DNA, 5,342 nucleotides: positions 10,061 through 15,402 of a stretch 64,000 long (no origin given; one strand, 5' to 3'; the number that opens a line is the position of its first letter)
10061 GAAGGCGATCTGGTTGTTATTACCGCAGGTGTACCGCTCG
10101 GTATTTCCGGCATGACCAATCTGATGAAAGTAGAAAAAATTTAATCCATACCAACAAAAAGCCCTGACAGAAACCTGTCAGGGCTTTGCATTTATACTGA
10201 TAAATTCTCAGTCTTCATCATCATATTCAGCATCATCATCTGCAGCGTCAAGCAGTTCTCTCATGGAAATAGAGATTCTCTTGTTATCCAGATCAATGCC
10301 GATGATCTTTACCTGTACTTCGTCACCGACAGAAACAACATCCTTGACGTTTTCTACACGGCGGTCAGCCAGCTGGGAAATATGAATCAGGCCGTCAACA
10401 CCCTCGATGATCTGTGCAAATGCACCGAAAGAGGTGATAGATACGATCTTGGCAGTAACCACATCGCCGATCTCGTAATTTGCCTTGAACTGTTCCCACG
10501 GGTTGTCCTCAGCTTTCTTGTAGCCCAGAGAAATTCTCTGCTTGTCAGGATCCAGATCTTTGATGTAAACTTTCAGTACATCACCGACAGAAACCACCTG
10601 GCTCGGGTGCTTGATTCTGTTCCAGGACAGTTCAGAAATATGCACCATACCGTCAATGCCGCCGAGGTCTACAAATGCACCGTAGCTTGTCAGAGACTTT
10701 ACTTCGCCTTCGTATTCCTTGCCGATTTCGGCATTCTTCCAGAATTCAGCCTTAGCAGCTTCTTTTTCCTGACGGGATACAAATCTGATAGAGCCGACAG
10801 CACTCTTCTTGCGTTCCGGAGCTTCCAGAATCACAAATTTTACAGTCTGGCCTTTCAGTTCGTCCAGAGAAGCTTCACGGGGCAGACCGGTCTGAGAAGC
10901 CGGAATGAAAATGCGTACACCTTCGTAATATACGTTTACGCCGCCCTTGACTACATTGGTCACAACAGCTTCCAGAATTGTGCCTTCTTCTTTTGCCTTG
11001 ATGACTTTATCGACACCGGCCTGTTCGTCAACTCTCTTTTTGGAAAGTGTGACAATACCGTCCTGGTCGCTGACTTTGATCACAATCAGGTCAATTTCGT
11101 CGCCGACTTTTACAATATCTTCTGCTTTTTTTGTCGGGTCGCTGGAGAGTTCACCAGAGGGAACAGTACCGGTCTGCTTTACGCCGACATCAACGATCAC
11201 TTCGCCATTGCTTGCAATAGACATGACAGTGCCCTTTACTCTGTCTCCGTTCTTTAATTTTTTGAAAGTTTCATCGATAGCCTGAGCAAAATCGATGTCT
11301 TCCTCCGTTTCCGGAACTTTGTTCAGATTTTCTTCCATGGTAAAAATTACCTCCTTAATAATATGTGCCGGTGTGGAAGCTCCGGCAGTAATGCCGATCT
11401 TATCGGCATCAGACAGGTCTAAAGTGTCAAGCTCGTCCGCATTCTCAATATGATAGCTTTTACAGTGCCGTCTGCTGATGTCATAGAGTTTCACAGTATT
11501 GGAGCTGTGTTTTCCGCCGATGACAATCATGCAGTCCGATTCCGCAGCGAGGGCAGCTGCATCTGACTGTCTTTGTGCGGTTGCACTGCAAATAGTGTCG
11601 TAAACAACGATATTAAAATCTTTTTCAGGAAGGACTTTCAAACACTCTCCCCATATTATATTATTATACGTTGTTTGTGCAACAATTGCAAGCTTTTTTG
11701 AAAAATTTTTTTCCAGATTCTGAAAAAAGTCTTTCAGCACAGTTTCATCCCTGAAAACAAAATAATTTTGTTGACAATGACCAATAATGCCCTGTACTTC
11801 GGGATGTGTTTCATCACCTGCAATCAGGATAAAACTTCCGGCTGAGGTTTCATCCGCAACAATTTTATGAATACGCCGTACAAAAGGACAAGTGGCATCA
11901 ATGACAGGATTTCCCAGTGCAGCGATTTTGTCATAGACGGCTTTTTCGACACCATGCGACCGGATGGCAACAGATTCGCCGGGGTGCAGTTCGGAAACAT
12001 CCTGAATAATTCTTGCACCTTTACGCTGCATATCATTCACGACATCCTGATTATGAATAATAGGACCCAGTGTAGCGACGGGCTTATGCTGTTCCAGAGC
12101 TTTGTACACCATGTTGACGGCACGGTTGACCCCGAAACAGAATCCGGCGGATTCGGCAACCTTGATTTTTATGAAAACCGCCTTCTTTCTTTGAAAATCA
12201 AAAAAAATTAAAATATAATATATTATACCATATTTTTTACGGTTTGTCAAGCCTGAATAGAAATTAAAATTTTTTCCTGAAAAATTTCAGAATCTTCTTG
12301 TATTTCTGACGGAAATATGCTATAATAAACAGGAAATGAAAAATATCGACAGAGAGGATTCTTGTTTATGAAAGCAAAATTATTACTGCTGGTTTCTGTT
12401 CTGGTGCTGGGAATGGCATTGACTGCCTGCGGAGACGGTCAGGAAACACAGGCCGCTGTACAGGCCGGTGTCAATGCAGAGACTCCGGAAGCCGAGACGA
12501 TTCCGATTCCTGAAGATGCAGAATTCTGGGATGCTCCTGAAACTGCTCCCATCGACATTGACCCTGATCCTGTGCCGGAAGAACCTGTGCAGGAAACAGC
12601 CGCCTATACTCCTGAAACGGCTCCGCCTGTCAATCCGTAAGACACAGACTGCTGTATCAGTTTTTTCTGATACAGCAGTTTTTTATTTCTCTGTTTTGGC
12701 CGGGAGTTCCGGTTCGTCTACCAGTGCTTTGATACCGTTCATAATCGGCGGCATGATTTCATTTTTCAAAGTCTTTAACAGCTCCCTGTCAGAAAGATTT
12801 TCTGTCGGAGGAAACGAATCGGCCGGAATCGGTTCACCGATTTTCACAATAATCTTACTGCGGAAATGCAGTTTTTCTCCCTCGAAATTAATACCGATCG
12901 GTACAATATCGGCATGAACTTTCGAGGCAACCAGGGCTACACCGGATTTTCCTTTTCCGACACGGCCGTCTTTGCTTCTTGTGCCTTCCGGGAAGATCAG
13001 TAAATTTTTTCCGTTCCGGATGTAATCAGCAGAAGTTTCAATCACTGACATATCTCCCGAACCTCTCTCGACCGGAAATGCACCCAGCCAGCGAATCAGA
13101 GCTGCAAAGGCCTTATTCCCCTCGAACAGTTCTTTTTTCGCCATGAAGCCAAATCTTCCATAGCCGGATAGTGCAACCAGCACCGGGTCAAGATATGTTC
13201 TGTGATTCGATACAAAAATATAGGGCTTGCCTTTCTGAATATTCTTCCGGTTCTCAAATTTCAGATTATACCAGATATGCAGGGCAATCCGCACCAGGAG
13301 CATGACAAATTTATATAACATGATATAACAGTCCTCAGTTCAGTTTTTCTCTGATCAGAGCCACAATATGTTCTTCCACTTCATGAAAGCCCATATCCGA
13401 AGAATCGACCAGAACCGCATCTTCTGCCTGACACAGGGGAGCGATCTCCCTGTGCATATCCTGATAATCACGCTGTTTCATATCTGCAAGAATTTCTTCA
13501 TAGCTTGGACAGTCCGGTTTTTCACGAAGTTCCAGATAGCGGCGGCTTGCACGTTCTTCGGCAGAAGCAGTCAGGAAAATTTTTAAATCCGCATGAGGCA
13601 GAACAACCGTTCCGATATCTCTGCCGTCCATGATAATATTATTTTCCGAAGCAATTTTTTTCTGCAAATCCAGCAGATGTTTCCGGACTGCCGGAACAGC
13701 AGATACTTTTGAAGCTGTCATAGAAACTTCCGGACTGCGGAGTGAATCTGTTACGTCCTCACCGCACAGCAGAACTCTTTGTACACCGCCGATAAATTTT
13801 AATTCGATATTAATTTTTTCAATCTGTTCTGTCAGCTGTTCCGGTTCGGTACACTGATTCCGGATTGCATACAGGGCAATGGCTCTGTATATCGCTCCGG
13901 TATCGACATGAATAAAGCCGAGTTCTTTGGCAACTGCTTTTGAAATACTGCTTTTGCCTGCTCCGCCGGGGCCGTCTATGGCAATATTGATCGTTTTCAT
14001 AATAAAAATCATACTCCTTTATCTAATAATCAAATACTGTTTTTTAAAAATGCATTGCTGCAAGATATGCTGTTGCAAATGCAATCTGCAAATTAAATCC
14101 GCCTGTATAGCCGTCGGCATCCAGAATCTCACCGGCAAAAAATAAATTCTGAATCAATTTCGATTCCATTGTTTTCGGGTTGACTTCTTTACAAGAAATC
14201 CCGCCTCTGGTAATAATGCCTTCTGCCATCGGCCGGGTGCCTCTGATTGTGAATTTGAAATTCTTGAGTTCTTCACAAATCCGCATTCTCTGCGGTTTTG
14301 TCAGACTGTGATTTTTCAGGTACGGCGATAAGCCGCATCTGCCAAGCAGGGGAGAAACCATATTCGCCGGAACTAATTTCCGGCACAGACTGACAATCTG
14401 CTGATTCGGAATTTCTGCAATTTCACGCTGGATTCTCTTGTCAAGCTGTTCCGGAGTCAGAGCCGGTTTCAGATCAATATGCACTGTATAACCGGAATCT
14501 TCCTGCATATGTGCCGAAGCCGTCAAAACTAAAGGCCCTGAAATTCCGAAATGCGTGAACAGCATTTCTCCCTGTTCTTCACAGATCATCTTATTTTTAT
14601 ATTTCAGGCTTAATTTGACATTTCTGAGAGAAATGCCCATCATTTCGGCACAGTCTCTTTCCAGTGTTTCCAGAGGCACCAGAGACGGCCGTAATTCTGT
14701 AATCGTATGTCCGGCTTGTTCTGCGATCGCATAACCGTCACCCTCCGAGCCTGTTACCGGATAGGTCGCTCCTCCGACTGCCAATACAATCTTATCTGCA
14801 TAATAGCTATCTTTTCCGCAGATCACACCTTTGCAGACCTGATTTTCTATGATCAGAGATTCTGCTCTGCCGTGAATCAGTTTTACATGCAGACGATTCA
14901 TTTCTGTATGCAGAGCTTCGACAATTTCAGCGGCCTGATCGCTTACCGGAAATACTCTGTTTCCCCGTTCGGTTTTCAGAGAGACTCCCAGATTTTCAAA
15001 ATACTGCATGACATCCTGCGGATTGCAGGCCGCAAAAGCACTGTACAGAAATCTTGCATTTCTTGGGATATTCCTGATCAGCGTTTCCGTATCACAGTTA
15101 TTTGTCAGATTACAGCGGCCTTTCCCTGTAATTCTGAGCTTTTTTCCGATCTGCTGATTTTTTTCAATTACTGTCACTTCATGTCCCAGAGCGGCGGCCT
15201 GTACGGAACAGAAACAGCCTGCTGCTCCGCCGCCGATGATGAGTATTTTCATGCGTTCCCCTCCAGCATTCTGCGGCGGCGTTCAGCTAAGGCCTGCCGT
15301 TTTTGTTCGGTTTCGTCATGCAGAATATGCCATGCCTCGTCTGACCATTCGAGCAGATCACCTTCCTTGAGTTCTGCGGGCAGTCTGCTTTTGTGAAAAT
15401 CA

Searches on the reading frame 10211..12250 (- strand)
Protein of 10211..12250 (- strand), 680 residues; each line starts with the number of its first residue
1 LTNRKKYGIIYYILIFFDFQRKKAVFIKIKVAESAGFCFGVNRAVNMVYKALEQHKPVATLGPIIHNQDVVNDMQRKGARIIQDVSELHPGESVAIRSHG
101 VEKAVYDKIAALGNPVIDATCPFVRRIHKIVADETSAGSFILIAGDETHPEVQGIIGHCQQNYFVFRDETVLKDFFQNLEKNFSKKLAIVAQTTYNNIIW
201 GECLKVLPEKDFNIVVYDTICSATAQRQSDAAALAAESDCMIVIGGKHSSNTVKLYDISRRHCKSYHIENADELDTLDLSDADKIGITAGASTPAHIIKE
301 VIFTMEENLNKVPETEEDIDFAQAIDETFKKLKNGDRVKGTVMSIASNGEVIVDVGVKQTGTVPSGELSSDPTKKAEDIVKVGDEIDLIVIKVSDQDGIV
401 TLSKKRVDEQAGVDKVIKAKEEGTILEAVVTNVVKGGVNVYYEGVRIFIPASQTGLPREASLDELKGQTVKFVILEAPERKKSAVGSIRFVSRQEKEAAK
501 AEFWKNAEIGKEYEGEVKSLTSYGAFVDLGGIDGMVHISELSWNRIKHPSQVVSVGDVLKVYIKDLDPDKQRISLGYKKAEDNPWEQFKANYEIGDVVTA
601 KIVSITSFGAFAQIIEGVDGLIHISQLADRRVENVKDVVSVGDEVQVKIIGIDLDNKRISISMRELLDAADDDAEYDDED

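Call 34: search_protein_families(library=pfam, proteins=[window:10211-12250:-], max_evalue=0.001)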
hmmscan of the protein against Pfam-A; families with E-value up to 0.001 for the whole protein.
window:10211-12250:- (680 aa): 4 families
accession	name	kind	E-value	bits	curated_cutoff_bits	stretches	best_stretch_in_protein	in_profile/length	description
PF02401.23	LYTB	-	1.9e-90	303.2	24.5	1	29-305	1-266/267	LytB protein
PF00575.29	S1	-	1.5e-66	221.1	22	4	508-578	3-74/74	S1 RNA binding domain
PF23459.1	S1_RRP5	-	1e-14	55.3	27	1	510-573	4-68/72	RRP5 S1 domain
PF21710.3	Spt6_S1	-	0.00059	20.5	27.5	0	593-665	15-88/91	Spt6, S1/OB domain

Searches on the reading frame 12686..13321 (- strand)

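Call 34: search_protein_families(library=pfam, proteins=[window:12686-13321:-], max_evalue=0.001)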
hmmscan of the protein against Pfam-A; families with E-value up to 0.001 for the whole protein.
window:12686-13321:- (212 aa): 1 family
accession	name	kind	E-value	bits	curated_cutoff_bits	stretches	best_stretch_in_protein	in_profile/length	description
PF01553.26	Acyltransferase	-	3.1e-25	88.9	23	1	20-144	2-131/132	Acyltransferase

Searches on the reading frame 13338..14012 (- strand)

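Call 35: search_protein_families(library=pfam, proteins=[window:13338-14012:-], max_evalue=0.001)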
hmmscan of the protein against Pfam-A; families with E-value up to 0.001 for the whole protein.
window:13338-14012:- (225 aa): 4 families
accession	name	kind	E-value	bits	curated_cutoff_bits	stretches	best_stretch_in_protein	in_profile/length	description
PF02224.24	Cytidylate_kin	-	4.1e-71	239.5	26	1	10-221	1-210/211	Cytidylate kinase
PF13189.12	Cytidylate_kin2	-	8.3e-09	36.3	28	1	9-163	1-132/176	Cytidylate kinase-like family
PF13238.12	AAA_18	-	7.2e-07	30.2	29.4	1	10-158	1-108/128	AAA domain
PF13207.12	AAA_17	-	1.7e-05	25.6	27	1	14-46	2-34/136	AAA domain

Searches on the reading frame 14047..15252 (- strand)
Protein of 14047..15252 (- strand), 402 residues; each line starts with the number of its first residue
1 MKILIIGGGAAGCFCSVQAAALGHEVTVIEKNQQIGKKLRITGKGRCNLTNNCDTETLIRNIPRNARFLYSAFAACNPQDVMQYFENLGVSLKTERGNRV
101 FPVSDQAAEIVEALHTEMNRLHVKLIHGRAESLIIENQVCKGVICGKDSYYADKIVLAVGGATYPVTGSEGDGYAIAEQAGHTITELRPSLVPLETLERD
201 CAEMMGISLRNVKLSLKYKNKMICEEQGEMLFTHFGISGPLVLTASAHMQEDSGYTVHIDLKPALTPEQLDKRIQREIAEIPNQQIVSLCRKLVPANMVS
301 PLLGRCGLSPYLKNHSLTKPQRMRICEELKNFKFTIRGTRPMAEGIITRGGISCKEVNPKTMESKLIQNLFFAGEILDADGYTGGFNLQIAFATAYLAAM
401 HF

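Call 35: search_protein_families(library=pfam, proteins=[window:14047-15252:-], max_evalue=0.001)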
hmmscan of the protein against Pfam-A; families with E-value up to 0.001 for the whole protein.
window:14047-15252:- (402 aa): 11 families
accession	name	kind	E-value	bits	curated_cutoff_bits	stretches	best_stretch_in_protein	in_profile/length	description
PF03486.20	HI0933_like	-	5e-82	275.4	50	1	2-400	2-243/244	HI0933-like protein Rossmann domain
PF22780.1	HI0933_like_1st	-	7.2e-37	127.2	27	1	188-346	1-164/165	HI0933-like protein barrel and H2TH domain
PF01134.28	GIDA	-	1.6e-10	41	22.1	1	2-161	1-150/391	Glucose inhibited division protein A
PF00890.30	FAD_binding_2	-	1.4e-09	38.1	20.4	1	3-163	2-205/414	FAD binding domain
PF01266.30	DAO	-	4.5e-09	36.7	27.9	1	2-36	1-35/353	FAD dependent oxidoreductase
PF07992.20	Pyr_redox_2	-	2.3e-08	34.3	26.1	1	1-180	1-123/291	Pyridine nucleotide-disulphide oxidoreductase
PF13450.12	NAD_binding_8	-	3.2e-06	27.8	21.9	1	5-36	1-32/68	NAD(P)-binding Rossmann-like domain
PF12831.13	FAD_oxidored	-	1.2e-05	25.2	27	1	3-36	2-35/416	FAD dependent oxidoreductase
PF00070.33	Pyr_redox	-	1.4e-05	26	22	1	2-37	1-36/82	Pyridine nucleotide-disulphide oxidoreductase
PF13738.12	Pyr_redox_3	-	0.00075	19.3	30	0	4-39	1-36/305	Pyridine nucleotide-disulphide oxidoreductase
PF01262.27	AlaDh_PNT_C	-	0.00097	19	23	0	2-48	30-77/214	Alanine dehydrogenase/PNT, C-terminal domain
